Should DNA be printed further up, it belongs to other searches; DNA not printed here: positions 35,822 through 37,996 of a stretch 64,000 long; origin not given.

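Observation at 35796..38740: AT-rich island with an HTH / ankyrin-like / HEPN-like protein and an unrecognisable partner: candidate new toxin or defence module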

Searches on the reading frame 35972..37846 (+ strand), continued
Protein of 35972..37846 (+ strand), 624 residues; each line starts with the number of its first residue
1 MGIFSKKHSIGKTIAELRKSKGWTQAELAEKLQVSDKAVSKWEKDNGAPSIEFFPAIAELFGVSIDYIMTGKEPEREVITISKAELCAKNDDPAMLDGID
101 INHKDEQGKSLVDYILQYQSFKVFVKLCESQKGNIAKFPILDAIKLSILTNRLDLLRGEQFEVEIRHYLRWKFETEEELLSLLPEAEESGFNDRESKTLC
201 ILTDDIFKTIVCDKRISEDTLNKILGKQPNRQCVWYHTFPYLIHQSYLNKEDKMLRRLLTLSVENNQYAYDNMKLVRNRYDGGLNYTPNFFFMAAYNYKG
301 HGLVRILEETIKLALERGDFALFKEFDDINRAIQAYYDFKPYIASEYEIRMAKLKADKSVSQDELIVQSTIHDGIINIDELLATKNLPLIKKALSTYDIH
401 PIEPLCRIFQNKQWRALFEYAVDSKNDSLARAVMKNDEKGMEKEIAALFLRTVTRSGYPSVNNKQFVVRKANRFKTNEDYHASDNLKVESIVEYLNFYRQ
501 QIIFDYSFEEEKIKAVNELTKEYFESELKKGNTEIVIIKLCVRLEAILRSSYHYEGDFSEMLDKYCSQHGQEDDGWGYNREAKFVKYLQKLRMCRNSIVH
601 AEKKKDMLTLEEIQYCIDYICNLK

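Call 22: predict_structure(alignment_id=A1)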
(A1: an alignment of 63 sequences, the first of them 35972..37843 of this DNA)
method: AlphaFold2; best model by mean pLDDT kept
length: 624 residues; sequences in the alignment: 63
mean_pLDDT: 87.2   pTM: 0.67
mean pLDDT of the five models: 87.2, 87.0, 86.8, 86.8, 85.6
residues with pLDDT >= 90: 350; 70-90: 219; 50-70: 35; < 50: 20
segments of 3 or more residues with pLDDT < 50: 1-5, 76-78, 456-458, 475-481
pLDDT, mean of each block of 10 residues (from residue 1): 56 88 88 88 83 87 84 57 89 89 88 94 94 90 96 94 67 91 92 85 96 96 92 93 98 98 96 83 83 79 96 96 97 92 92 88 90 89 92 93 93 95 92 94 90 61 70 48 73 90 91 92 95 93 94 89 90 78 89 88 73 94 84
secondary structure, 60 per line:
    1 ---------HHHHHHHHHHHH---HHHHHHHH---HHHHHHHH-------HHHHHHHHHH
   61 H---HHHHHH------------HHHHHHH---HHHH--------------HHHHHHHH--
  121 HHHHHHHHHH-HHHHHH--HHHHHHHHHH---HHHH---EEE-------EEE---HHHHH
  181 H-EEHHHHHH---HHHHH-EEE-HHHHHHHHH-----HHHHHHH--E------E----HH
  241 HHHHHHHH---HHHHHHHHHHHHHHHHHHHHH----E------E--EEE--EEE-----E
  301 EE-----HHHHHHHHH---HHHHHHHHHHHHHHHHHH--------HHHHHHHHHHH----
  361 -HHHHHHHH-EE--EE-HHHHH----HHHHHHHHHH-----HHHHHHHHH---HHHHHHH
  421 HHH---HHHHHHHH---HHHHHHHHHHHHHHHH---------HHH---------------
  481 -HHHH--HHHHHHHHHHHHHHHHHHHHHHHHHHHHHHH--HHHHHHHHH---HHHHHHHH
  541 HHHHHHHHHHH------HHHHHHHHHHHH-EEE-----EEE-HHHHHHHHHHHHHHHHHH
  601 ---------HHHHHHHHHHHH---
elements in order: H10-21 H25-32 H36-43 H51-61 H65-70 H83-89 H93-96 H111-118 H121-130 H132-137 H140-149 H153-156 E160-162 E170-172 H176-181 H185-190 H194-198 E200-202 H204-212 H218-224 H239-248 H252-272 E287-289 E292-294 E300-302 H308-316 H320-337 H346-356 H362-369 H378-382 H387-396 H402-410 H414-423 H427-434 H438-453 H482-485 H488-518 H521-529 H533-551 H558-569 E571-573 E579-581 H583-600 H610-621

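Call 26: fold_search(model_id=the predicted structure, library=pdb)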
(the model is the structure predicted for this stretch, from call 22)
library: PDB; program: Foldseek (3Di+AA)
matches with E <= 10: 636; with E <= 0.001: 0
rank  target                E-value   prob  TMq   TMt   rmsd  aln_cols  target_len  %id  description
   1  3jxb_C                1.8e-02  1.00  0.10  0.90   1.5        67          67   30  Crystal structure of the P22 c2 repressor protein in complex with synthetic operator 9C (released 2010-01-19)
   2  5fd4_A                2.0e-02  0.84  0.09  0.18  26.5       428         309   11  Crystal Structure of ComR from Streptococcus suis (released 2016-11-02)
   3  3jxb_D                2.1e-02  1.00  0.10  0.92   1.1        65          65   31  Crystal structure of the P22 c2 repressor protein in complex with synthetic operator 9C (released 2010-01-19)
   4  7t8i_A                2.9e-02  1.00  0.10  0.89   1.3        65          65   37  Crystal structure of the ImmR transcriptional regulator DNA-binding domain of Bacillus subtilis (released 2022-03-16)
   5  2r1j_L                3.0e-02  1.00  0.10  0.92   1.1        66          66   30  Crystal Structure of the P22 c2 Repressor protein in complex with the synthetic operator 9T (released 2008-04-29)
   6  3qq6_A                3.1e-02  1.00  0.10  0.81   3.6        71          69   32  The N-terminal DNA binding domain of SinR from Bacillus subtilis (released 2011-06-15)
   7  6jq1_B                3.1e-02  1.00  0.10  0.45   9.9       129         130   19  Crystal Structure of DdrO from Deinococcus geothermalis (released 2019-08-28)
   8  6qer_A                3.1e-02  0.85  0.10  0.19  24.6       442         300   12  Apo Form Of ComR From S. Thermophilus in space group C2 (released 2019-02-20)
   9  6jq1_A                3.4e-02  1.00  0.10  0.45  10.0       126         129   17  Crystal Structure of DdrO from Deinococcus geothermalis (released 2019-08-28)
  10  1b0n_A                4.4e-02  1.00  0.10  0.56  12.1       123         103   26  SINR PROTEIN/SINI PROTEIN COMPLEX (released 1999-01-13)
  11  3qq6_B                4.6e-02  1.00  0.10  0.85   1.3        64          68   34  The N-terminal DNA binding domain of SinR from Bacillus subtilis (released 2011-06-15)
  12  6rmq_A                5.0e-02  1.00  0.10  0.46  10.3       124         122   22  Crystal structure of a selenomethionine-substituted A70M I84M mutant of the essential repressor DdrO from radiation re (released 2019-10-09)
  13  1pra_MODEL_1_A        6.7e-02  1.00  0.10  0.78   2.9        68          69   28  DETERMINATION OF THE NUCLEAR MAGNETIC RESONANCE SOLUTION STRUCTURE OF THE DNA-BINDING DOMAIN (RESIDUES 1 TO 69 (released 1993-10-31)
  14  3zkc_B                7.0e-02  1.00  0.09  0.86   1.3        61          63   34  Crystal structure of the master regulator for biofilm formation SinR in complex with DNA. (released 2013-03-06)
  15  6rnx_A                7.0e-02  1.00  0.10  0.47   9.9       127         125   20  Crystal structure of the essential repressor DdrO from radiation-resistant Deinococcus bacteria (Deinococcus deserti) (released 2019-10-09)
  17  1adr_MODEL_1_A        7.3e-02  1.00  0.11  0.80   3.9        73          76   29  DETERMINATION OF THE NUCLEAR MAGNETIC RESONANCE STRUCTURE OF THE DNA-BINDING DOMAIN OF THE P22 C2 REPRESSOR (1 (released 1994-01-31)
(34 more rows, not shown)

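Call 31: search_protein_families(library=pfam, proteins=[P0043, P0051, P0075, P0097, P0102], max_evalue=0.001)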
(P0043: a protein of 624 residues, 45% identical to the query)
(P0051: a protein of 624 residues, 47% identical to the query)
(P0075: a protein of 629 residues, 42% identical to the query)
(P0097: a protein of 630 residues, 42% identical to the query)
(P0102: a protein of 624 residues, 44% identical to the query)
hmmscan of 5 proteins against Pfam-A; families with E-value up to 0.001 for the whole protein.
P0043 (624 aa): 5 families
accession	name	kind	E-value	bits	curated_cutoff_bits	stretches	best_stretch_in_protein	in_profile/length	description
PF12844.13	HTH_19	-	8e-10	38.9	30.2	1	7-68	1-62/64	Helix-turn-helix domain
PF01381.28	HTH_3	-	1e-09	38.7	23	1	10-64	1-55/55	Helix-turn-helix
PF18735.6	HEPN_RiboL-PSP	-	3.2e-05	24.3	28.4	1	511-624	57-181/191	RiboL-PSP-HEPN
PF13560.12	HTH_31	-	4.7e-05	24.1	27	1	6-60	2-57/64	Helix-turn-helix domain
PF07022.19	Phage_CI_repr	-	0.0003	21.5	22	0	10-68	3-61/65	Bacteriophage CI repressor helix-turn-helix domain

P0051 (624 aa): 4 families
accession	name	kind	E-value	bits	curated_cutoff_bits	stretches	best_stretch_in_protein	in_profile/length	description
PF01381.28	HTH_3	-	3.9e-12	46.5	23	1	10-64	1-55/55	Helix-turn-helix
PF12844.13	HTH_19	-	1.1e-08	35.3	30.2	1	7-68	1-62/64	Helix-turn-helix domain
PF13560.12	HTH_31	-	4.8e-07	30.4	27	1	7-63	3-60/64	Helix-turn-helix domain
PF18735.6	HEPN_RiboL-PSP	-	1.3e-05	25.7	28.4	1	573-623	120-181/191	RiboL-PSP-HEPN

P0075 (629 aa): 4 families
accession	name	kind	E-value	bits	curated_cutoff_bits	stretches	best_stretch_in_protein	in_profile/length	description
PF01381.28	HTH_3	-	1.5e-11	44.5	23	1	10-64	1-55/55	Helix-turn-helix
PF12844.13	HTH_19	-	1.4e-07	31.8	30.2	1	7-68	1-62/64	Helix-turn-helix domain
PF13560.12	HTH_31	-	2e-07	31.6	27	1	7-60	3-57/64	Helix-turn-helix domain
PF18735.6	HEPN_RiboL-PSP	-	4e-06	27.3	28.4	1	514-629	55-181/191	RiboL-PSP-HEPN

P0097 (630 aa): 4 families
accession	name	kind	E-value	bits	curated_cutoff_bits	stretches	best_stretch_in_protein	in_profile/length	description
PF01381.28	HTH_3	-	1.5e-11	44.6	23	1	10-64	1-55/55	Helix-turn-helix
PF12844.13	HTH_19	-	1.3e-07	31.9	30.2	1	7-68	1-62/64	Helix-turn-helix domain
PF13560.12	HTH_31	-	2e-07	31.6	27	1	7-60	3-57/64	Helix-turn-helix domain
PF18735.6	HEPN_RiboL-PSP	-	5e-06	27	28.4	1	515-630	55-181/191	RiboL-PSP-HEPN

P0102 (624 aa): 5 families
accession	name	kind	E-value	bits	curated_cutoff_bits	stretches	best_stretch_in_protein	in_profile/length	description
PF01381.28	HTH_3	-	5.6e-10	39.5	23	1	10-64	1-55/55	Helix-turn-helix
PF12844.13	HTH_19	-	1.5e-09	38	30.2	1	7-68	1-62/64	Helix-turn-helix domain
PF18735.6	HEPN_RiboL-PSP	-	1.7e-06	28.5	28.4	1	506-624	65-181/191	RiboL-PSP-HEPN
PF13560.12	HTH_31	-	8.5e-06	26.4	27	1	6-60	2-57/64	Helix-turn-helix domain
PF07022.19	Phage_CI_repr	-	0.00069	20.3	22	0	10-68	3-61/65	Bacteriophage CI repressor helix-turn-helix domain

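Call 50: find_encoding_contigs(protein=P0075, flank=10000, max_places=1)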
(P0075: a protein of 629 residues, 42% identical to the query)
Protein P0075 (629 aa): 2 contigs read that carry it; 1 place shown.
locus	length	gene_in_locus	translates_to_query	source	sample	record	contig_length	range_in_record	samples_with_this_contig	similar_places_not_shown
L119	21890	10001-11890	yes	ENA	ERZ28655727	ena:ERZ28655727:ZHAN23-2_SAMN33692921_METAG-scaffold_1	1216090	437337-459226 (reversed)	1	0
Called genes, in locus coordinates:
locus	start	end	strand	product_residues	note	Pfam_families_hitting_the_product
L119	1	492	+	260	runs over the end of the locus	PF01925:TauE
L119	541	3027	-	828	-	PF00122:E1-E2_ATPase, PF00702:Hydrolase, PF08282:Hydrolase_3 (faint)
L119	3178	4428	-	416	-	PF05343:Peptidase_M42 (weak), PF01546:Peptidase_M20, PF04389:Peptidase_M28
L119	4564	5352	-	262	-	PF02311:AraC_binding (weak), PF12833:HTH_18, PF00165:HTH_AraC (weak)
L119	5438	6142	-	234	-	PF00543:P-II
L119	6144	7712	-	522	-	PF07556:DUF1538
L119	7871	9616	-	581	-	-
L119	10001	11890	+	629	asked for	PF01381:HTH_3, PF12844:HTH_19 (weak), PF13560:HTH_31 (weak), PF18735:HEPN_RiboL-PSP (weak)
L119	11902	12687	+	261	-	-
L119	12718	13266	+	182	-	-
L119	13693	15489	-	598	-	PF00664:ABC_membrane, PF02463:SMC_N (faint), PF00005:ABC_tran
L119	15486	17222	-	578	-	PF00664:ABC_membrane, PF00005:ABC_tran, PF02463:SMC_N (faint)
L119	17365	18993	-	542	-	PF03606:DcuC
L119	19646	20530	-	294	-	-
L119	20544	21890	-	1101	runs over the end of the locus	PF18998:Flg_new_2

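Call 51: find_encoding_contigs(protein=P0061, flank=10000, max_places=1)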
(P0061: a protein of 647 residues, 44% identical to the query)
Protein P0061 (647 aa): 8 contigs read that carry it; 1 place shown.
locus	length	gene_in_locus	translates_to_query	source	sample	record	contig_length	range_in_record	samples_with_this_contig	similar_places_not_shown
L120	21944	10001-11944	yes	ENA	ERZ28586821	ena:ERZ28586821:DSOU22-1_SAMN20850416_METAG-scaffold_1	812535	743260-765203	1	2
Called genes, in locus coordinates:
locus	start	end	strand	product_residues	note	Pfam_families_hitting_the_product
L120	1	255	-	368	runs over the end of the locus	PF00310:GATase_2, PF13522:GATase_6 (weak)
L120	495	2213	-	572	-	PF00909:Ammonium_transp, PF00543:P-II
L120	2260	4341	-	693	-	PF12437:GSIII_N, PF00120:Gln-synt_C, PF18318:Gln-synt_C-ter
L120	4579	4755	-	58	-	-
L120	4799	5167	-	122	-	-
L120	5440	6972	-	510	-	PF00239:Resolvase, PF07508:Recombinase, PF13408:Zn_ribbon_recom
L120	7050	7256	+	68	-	-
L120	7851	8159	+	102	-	-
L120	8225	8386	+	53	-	-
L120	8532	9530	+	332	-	PF23343:REP_ORF2-G2P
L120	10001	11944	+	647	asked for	PF01381:HTH_3, PF07022:Phage_CI_repr (faint), PF12844:HTH_19, PF13560:HTH_31 (weak)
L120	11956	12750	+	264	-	-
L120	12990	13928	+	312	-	PF13395:HNH_4 (faint)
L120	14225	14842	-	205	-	-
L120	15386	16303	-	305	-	PF00248:Aldo_ket_red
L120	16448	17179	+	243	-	PF00005:ABC_tran, PF13304:AAA_21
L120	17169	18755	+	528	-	PF09847:12TM_1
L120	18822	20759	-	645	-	PF00664:ABC_membrane, PF00005:ABC_tran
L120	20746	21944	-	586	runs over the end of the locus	PF00664:ABC_membrane, PF00005:ABC_tran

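Call 52: find_encoding_contigs(protein=P0029, flank=10000, max_places=1)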
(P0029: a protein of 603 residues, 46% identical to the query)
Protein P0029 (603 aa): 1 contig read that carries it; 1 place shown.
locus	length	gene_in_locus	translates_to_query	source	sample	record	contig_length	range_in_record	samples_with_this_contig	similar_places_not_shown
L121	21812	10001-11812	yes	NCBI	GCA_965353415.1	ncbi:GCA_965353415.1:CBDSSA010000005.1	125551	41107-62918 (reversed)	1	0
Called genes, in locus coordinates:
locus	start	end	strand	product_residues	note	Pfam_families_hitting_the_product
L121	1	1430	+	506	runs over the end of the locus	PF00672:HAMP, PF00512:HisKA, PF02518:HATPase_c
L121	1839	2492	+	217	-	PF07155:ECF-ribofla_trS (weak), PF12822:ECF_trnsprt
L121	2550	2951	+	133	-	PF02367:TsaE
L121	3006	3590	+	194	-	PF00814:TsaD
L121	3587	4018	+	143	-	PF13302:Acetyltransf_3, PF13673:Acetyltransf_10, PF00583:Acetyltransf_1, PF13508:Acetyltransf_7, PF08445:FR47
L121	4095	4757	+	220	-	PF00561:Abhydrolase_1, PF12146:Hydrolase_4 (weak), PF12697:Abhydrolase_6, PF00561:Abhydrolase_1 (weak)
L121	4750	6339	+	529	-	PF08245:Mur_ligase_M, PF02875:Mur_ligase_C (weak)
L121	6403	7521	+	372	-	PF01820:Dala_Dala_lig_N, PF02222:ATP-grasp (weak), PF02655:ATP-grasp_3 (faint), PF02786:CPSase_L_D2 (weak), PF07478:Dala_Dala_lig_C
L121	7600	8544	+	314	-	PF00480:ROK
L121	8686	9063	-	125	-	-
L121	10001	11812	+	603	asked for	PF01381:HTH_3, PF12844:HTH_19, PF13560:HTH_31 (weak)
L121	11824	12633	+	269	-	-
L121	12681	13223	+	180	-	-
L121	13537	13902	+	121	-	PF00589:Phage_integrase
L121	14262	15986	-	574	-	PF07261:DnaB_2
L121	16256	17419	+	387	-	PF00149:Metallophos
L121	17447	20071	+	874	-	PF13476:AAA_23, PF02463:SMC_N, PF13558:SbcC_Walker_B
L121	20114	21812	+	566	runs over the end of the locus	-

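Call 54: search_protein_families(library=pfam, proteins=[L119:12718-13263:+, L121:12681-13220:+], max_evalue=1)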
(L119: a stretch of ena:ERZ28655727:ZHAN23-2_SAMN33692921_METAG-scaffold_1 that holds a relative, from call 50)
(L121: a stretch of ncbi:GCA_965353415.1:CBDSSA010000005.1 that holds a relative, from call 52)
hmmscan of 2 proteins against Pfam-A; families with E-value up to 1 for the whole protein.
L119:12718-13263:+ (182 aa): 0 families

L121:12681-13220:+ (180 aa): 0 families

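Call 58: search_solved_structures(query=A5, max_evalue=10, show_alignments=2)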
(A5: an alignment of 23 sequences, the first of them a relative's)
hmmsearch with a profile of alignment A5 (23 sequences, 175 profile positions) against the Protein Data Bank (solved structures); distinct sequences matched with E-value up to 10: 8.
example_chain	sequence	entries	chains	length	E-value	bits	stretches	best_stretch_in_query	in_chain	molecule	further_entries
5bmw_A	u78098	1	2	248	0.082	16.2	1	34-111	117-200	Triosephosphate isomerase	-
1lyx_A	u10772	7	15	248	0.083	16.2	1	34-111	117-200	Triosephosphate Isomerase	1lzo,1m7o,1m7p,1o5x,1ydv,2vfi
5brb_A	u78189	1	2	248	0.084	16.2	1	34-111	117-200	Triosephosphate isomerase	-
5bmx_A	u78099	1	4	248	0.084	16.2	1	34-111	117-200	Triosephosphate isomerase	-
5gv4_A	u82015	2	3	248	0.085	16.2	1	34-111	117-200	Triosephosphate isomerase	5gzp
4zz9_A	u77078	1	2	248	0.085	16.2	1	34-111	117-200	Triosephosphate isomerase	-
5bnk_A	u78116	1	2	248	0.086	16.2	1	34-111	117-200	Triosephosphate isomerase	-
9lt9_A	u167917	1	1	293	1.3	12.3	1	92-162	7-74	mRNA export factor GLE1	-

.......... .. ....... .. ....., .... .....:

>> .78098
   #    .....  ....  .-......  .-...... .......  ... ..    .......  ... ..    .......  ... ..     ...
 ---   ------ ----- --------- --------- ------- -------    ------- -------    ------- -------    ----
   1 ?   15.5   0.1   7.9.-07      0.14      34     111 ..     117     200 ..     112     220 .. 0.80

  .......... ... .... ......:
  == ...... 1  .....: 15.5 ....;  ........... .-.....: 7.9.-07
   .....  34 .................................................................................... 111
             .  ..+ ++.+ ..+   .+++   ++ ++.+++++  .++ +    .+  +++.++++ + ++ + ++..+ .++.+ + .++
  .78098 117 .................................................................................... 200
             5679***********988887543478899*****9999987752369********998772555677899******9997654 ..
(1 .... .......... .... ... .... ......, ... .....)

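Call 70: find_encoding_contigs(protein=P0003, flank=3000, max_places=2)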
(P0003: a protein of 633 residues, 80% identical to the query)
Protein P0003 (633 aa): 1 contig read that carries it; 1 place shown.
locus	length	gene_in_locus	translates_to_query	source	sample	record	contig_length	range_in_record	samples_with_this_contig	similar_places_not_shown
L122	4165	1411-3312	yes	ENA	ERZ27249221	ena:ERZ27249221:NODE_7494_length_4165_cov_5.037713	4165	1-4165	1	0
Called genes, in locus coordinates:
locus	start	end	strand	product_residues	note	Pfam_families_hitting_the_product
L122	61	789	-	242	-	-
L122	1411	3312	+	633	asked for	PF01381:HTH_3, PF07022:Phage_CI_repr (weak), PF12844:HTH_19, PF13560:HTH_31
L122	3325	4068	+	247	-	-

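Call 71: find_encoding_contigs(protein=P0010, flank=4000, max_places=2)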
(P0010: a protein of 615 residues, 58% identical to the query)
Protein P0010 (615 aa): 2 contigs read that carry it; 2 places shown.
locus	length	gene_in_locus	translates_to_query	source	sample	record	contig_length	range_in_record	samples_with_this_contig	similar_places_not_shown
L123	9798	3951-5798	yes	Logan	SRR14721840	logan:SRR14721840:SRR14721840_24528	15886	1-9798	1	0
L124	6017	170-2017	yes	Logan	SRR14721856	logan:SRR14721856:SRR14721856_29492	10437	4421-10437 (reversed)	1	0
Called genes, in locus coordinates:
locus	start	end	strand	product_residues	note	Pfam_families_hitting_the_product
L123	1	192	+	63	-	?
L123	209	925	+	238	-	-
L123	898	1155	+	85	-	-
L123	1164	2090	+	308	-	-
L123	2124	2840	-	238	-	PF18912:DZR_2, PF00156:Pribosyltran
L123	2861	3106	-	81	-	PF01381:HTH_3 (weak), PF13443:HTH_26 (weak)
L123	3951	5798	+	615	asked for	PF01381:HTH_3, PF12844:HTH_19, PF13560:HTH_31 (weak)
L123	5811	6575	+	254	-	-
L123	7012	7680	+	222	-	PF00072:Response_reg, PF00486:Trans_reg_C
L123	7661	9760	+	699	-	PF02518:HATPase_c, PF13581:HATPase_c_2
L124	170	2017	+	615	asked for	PF01381:HTH_3, PF12844:HTH_19, PF13560:HTH_31 (weak)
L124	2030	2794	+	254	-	-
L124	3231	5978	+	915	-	PF00072:Response_reg, PF00486:Trans_reg_C, PF02518:HATPase_c, PF13581:HATPase_c_2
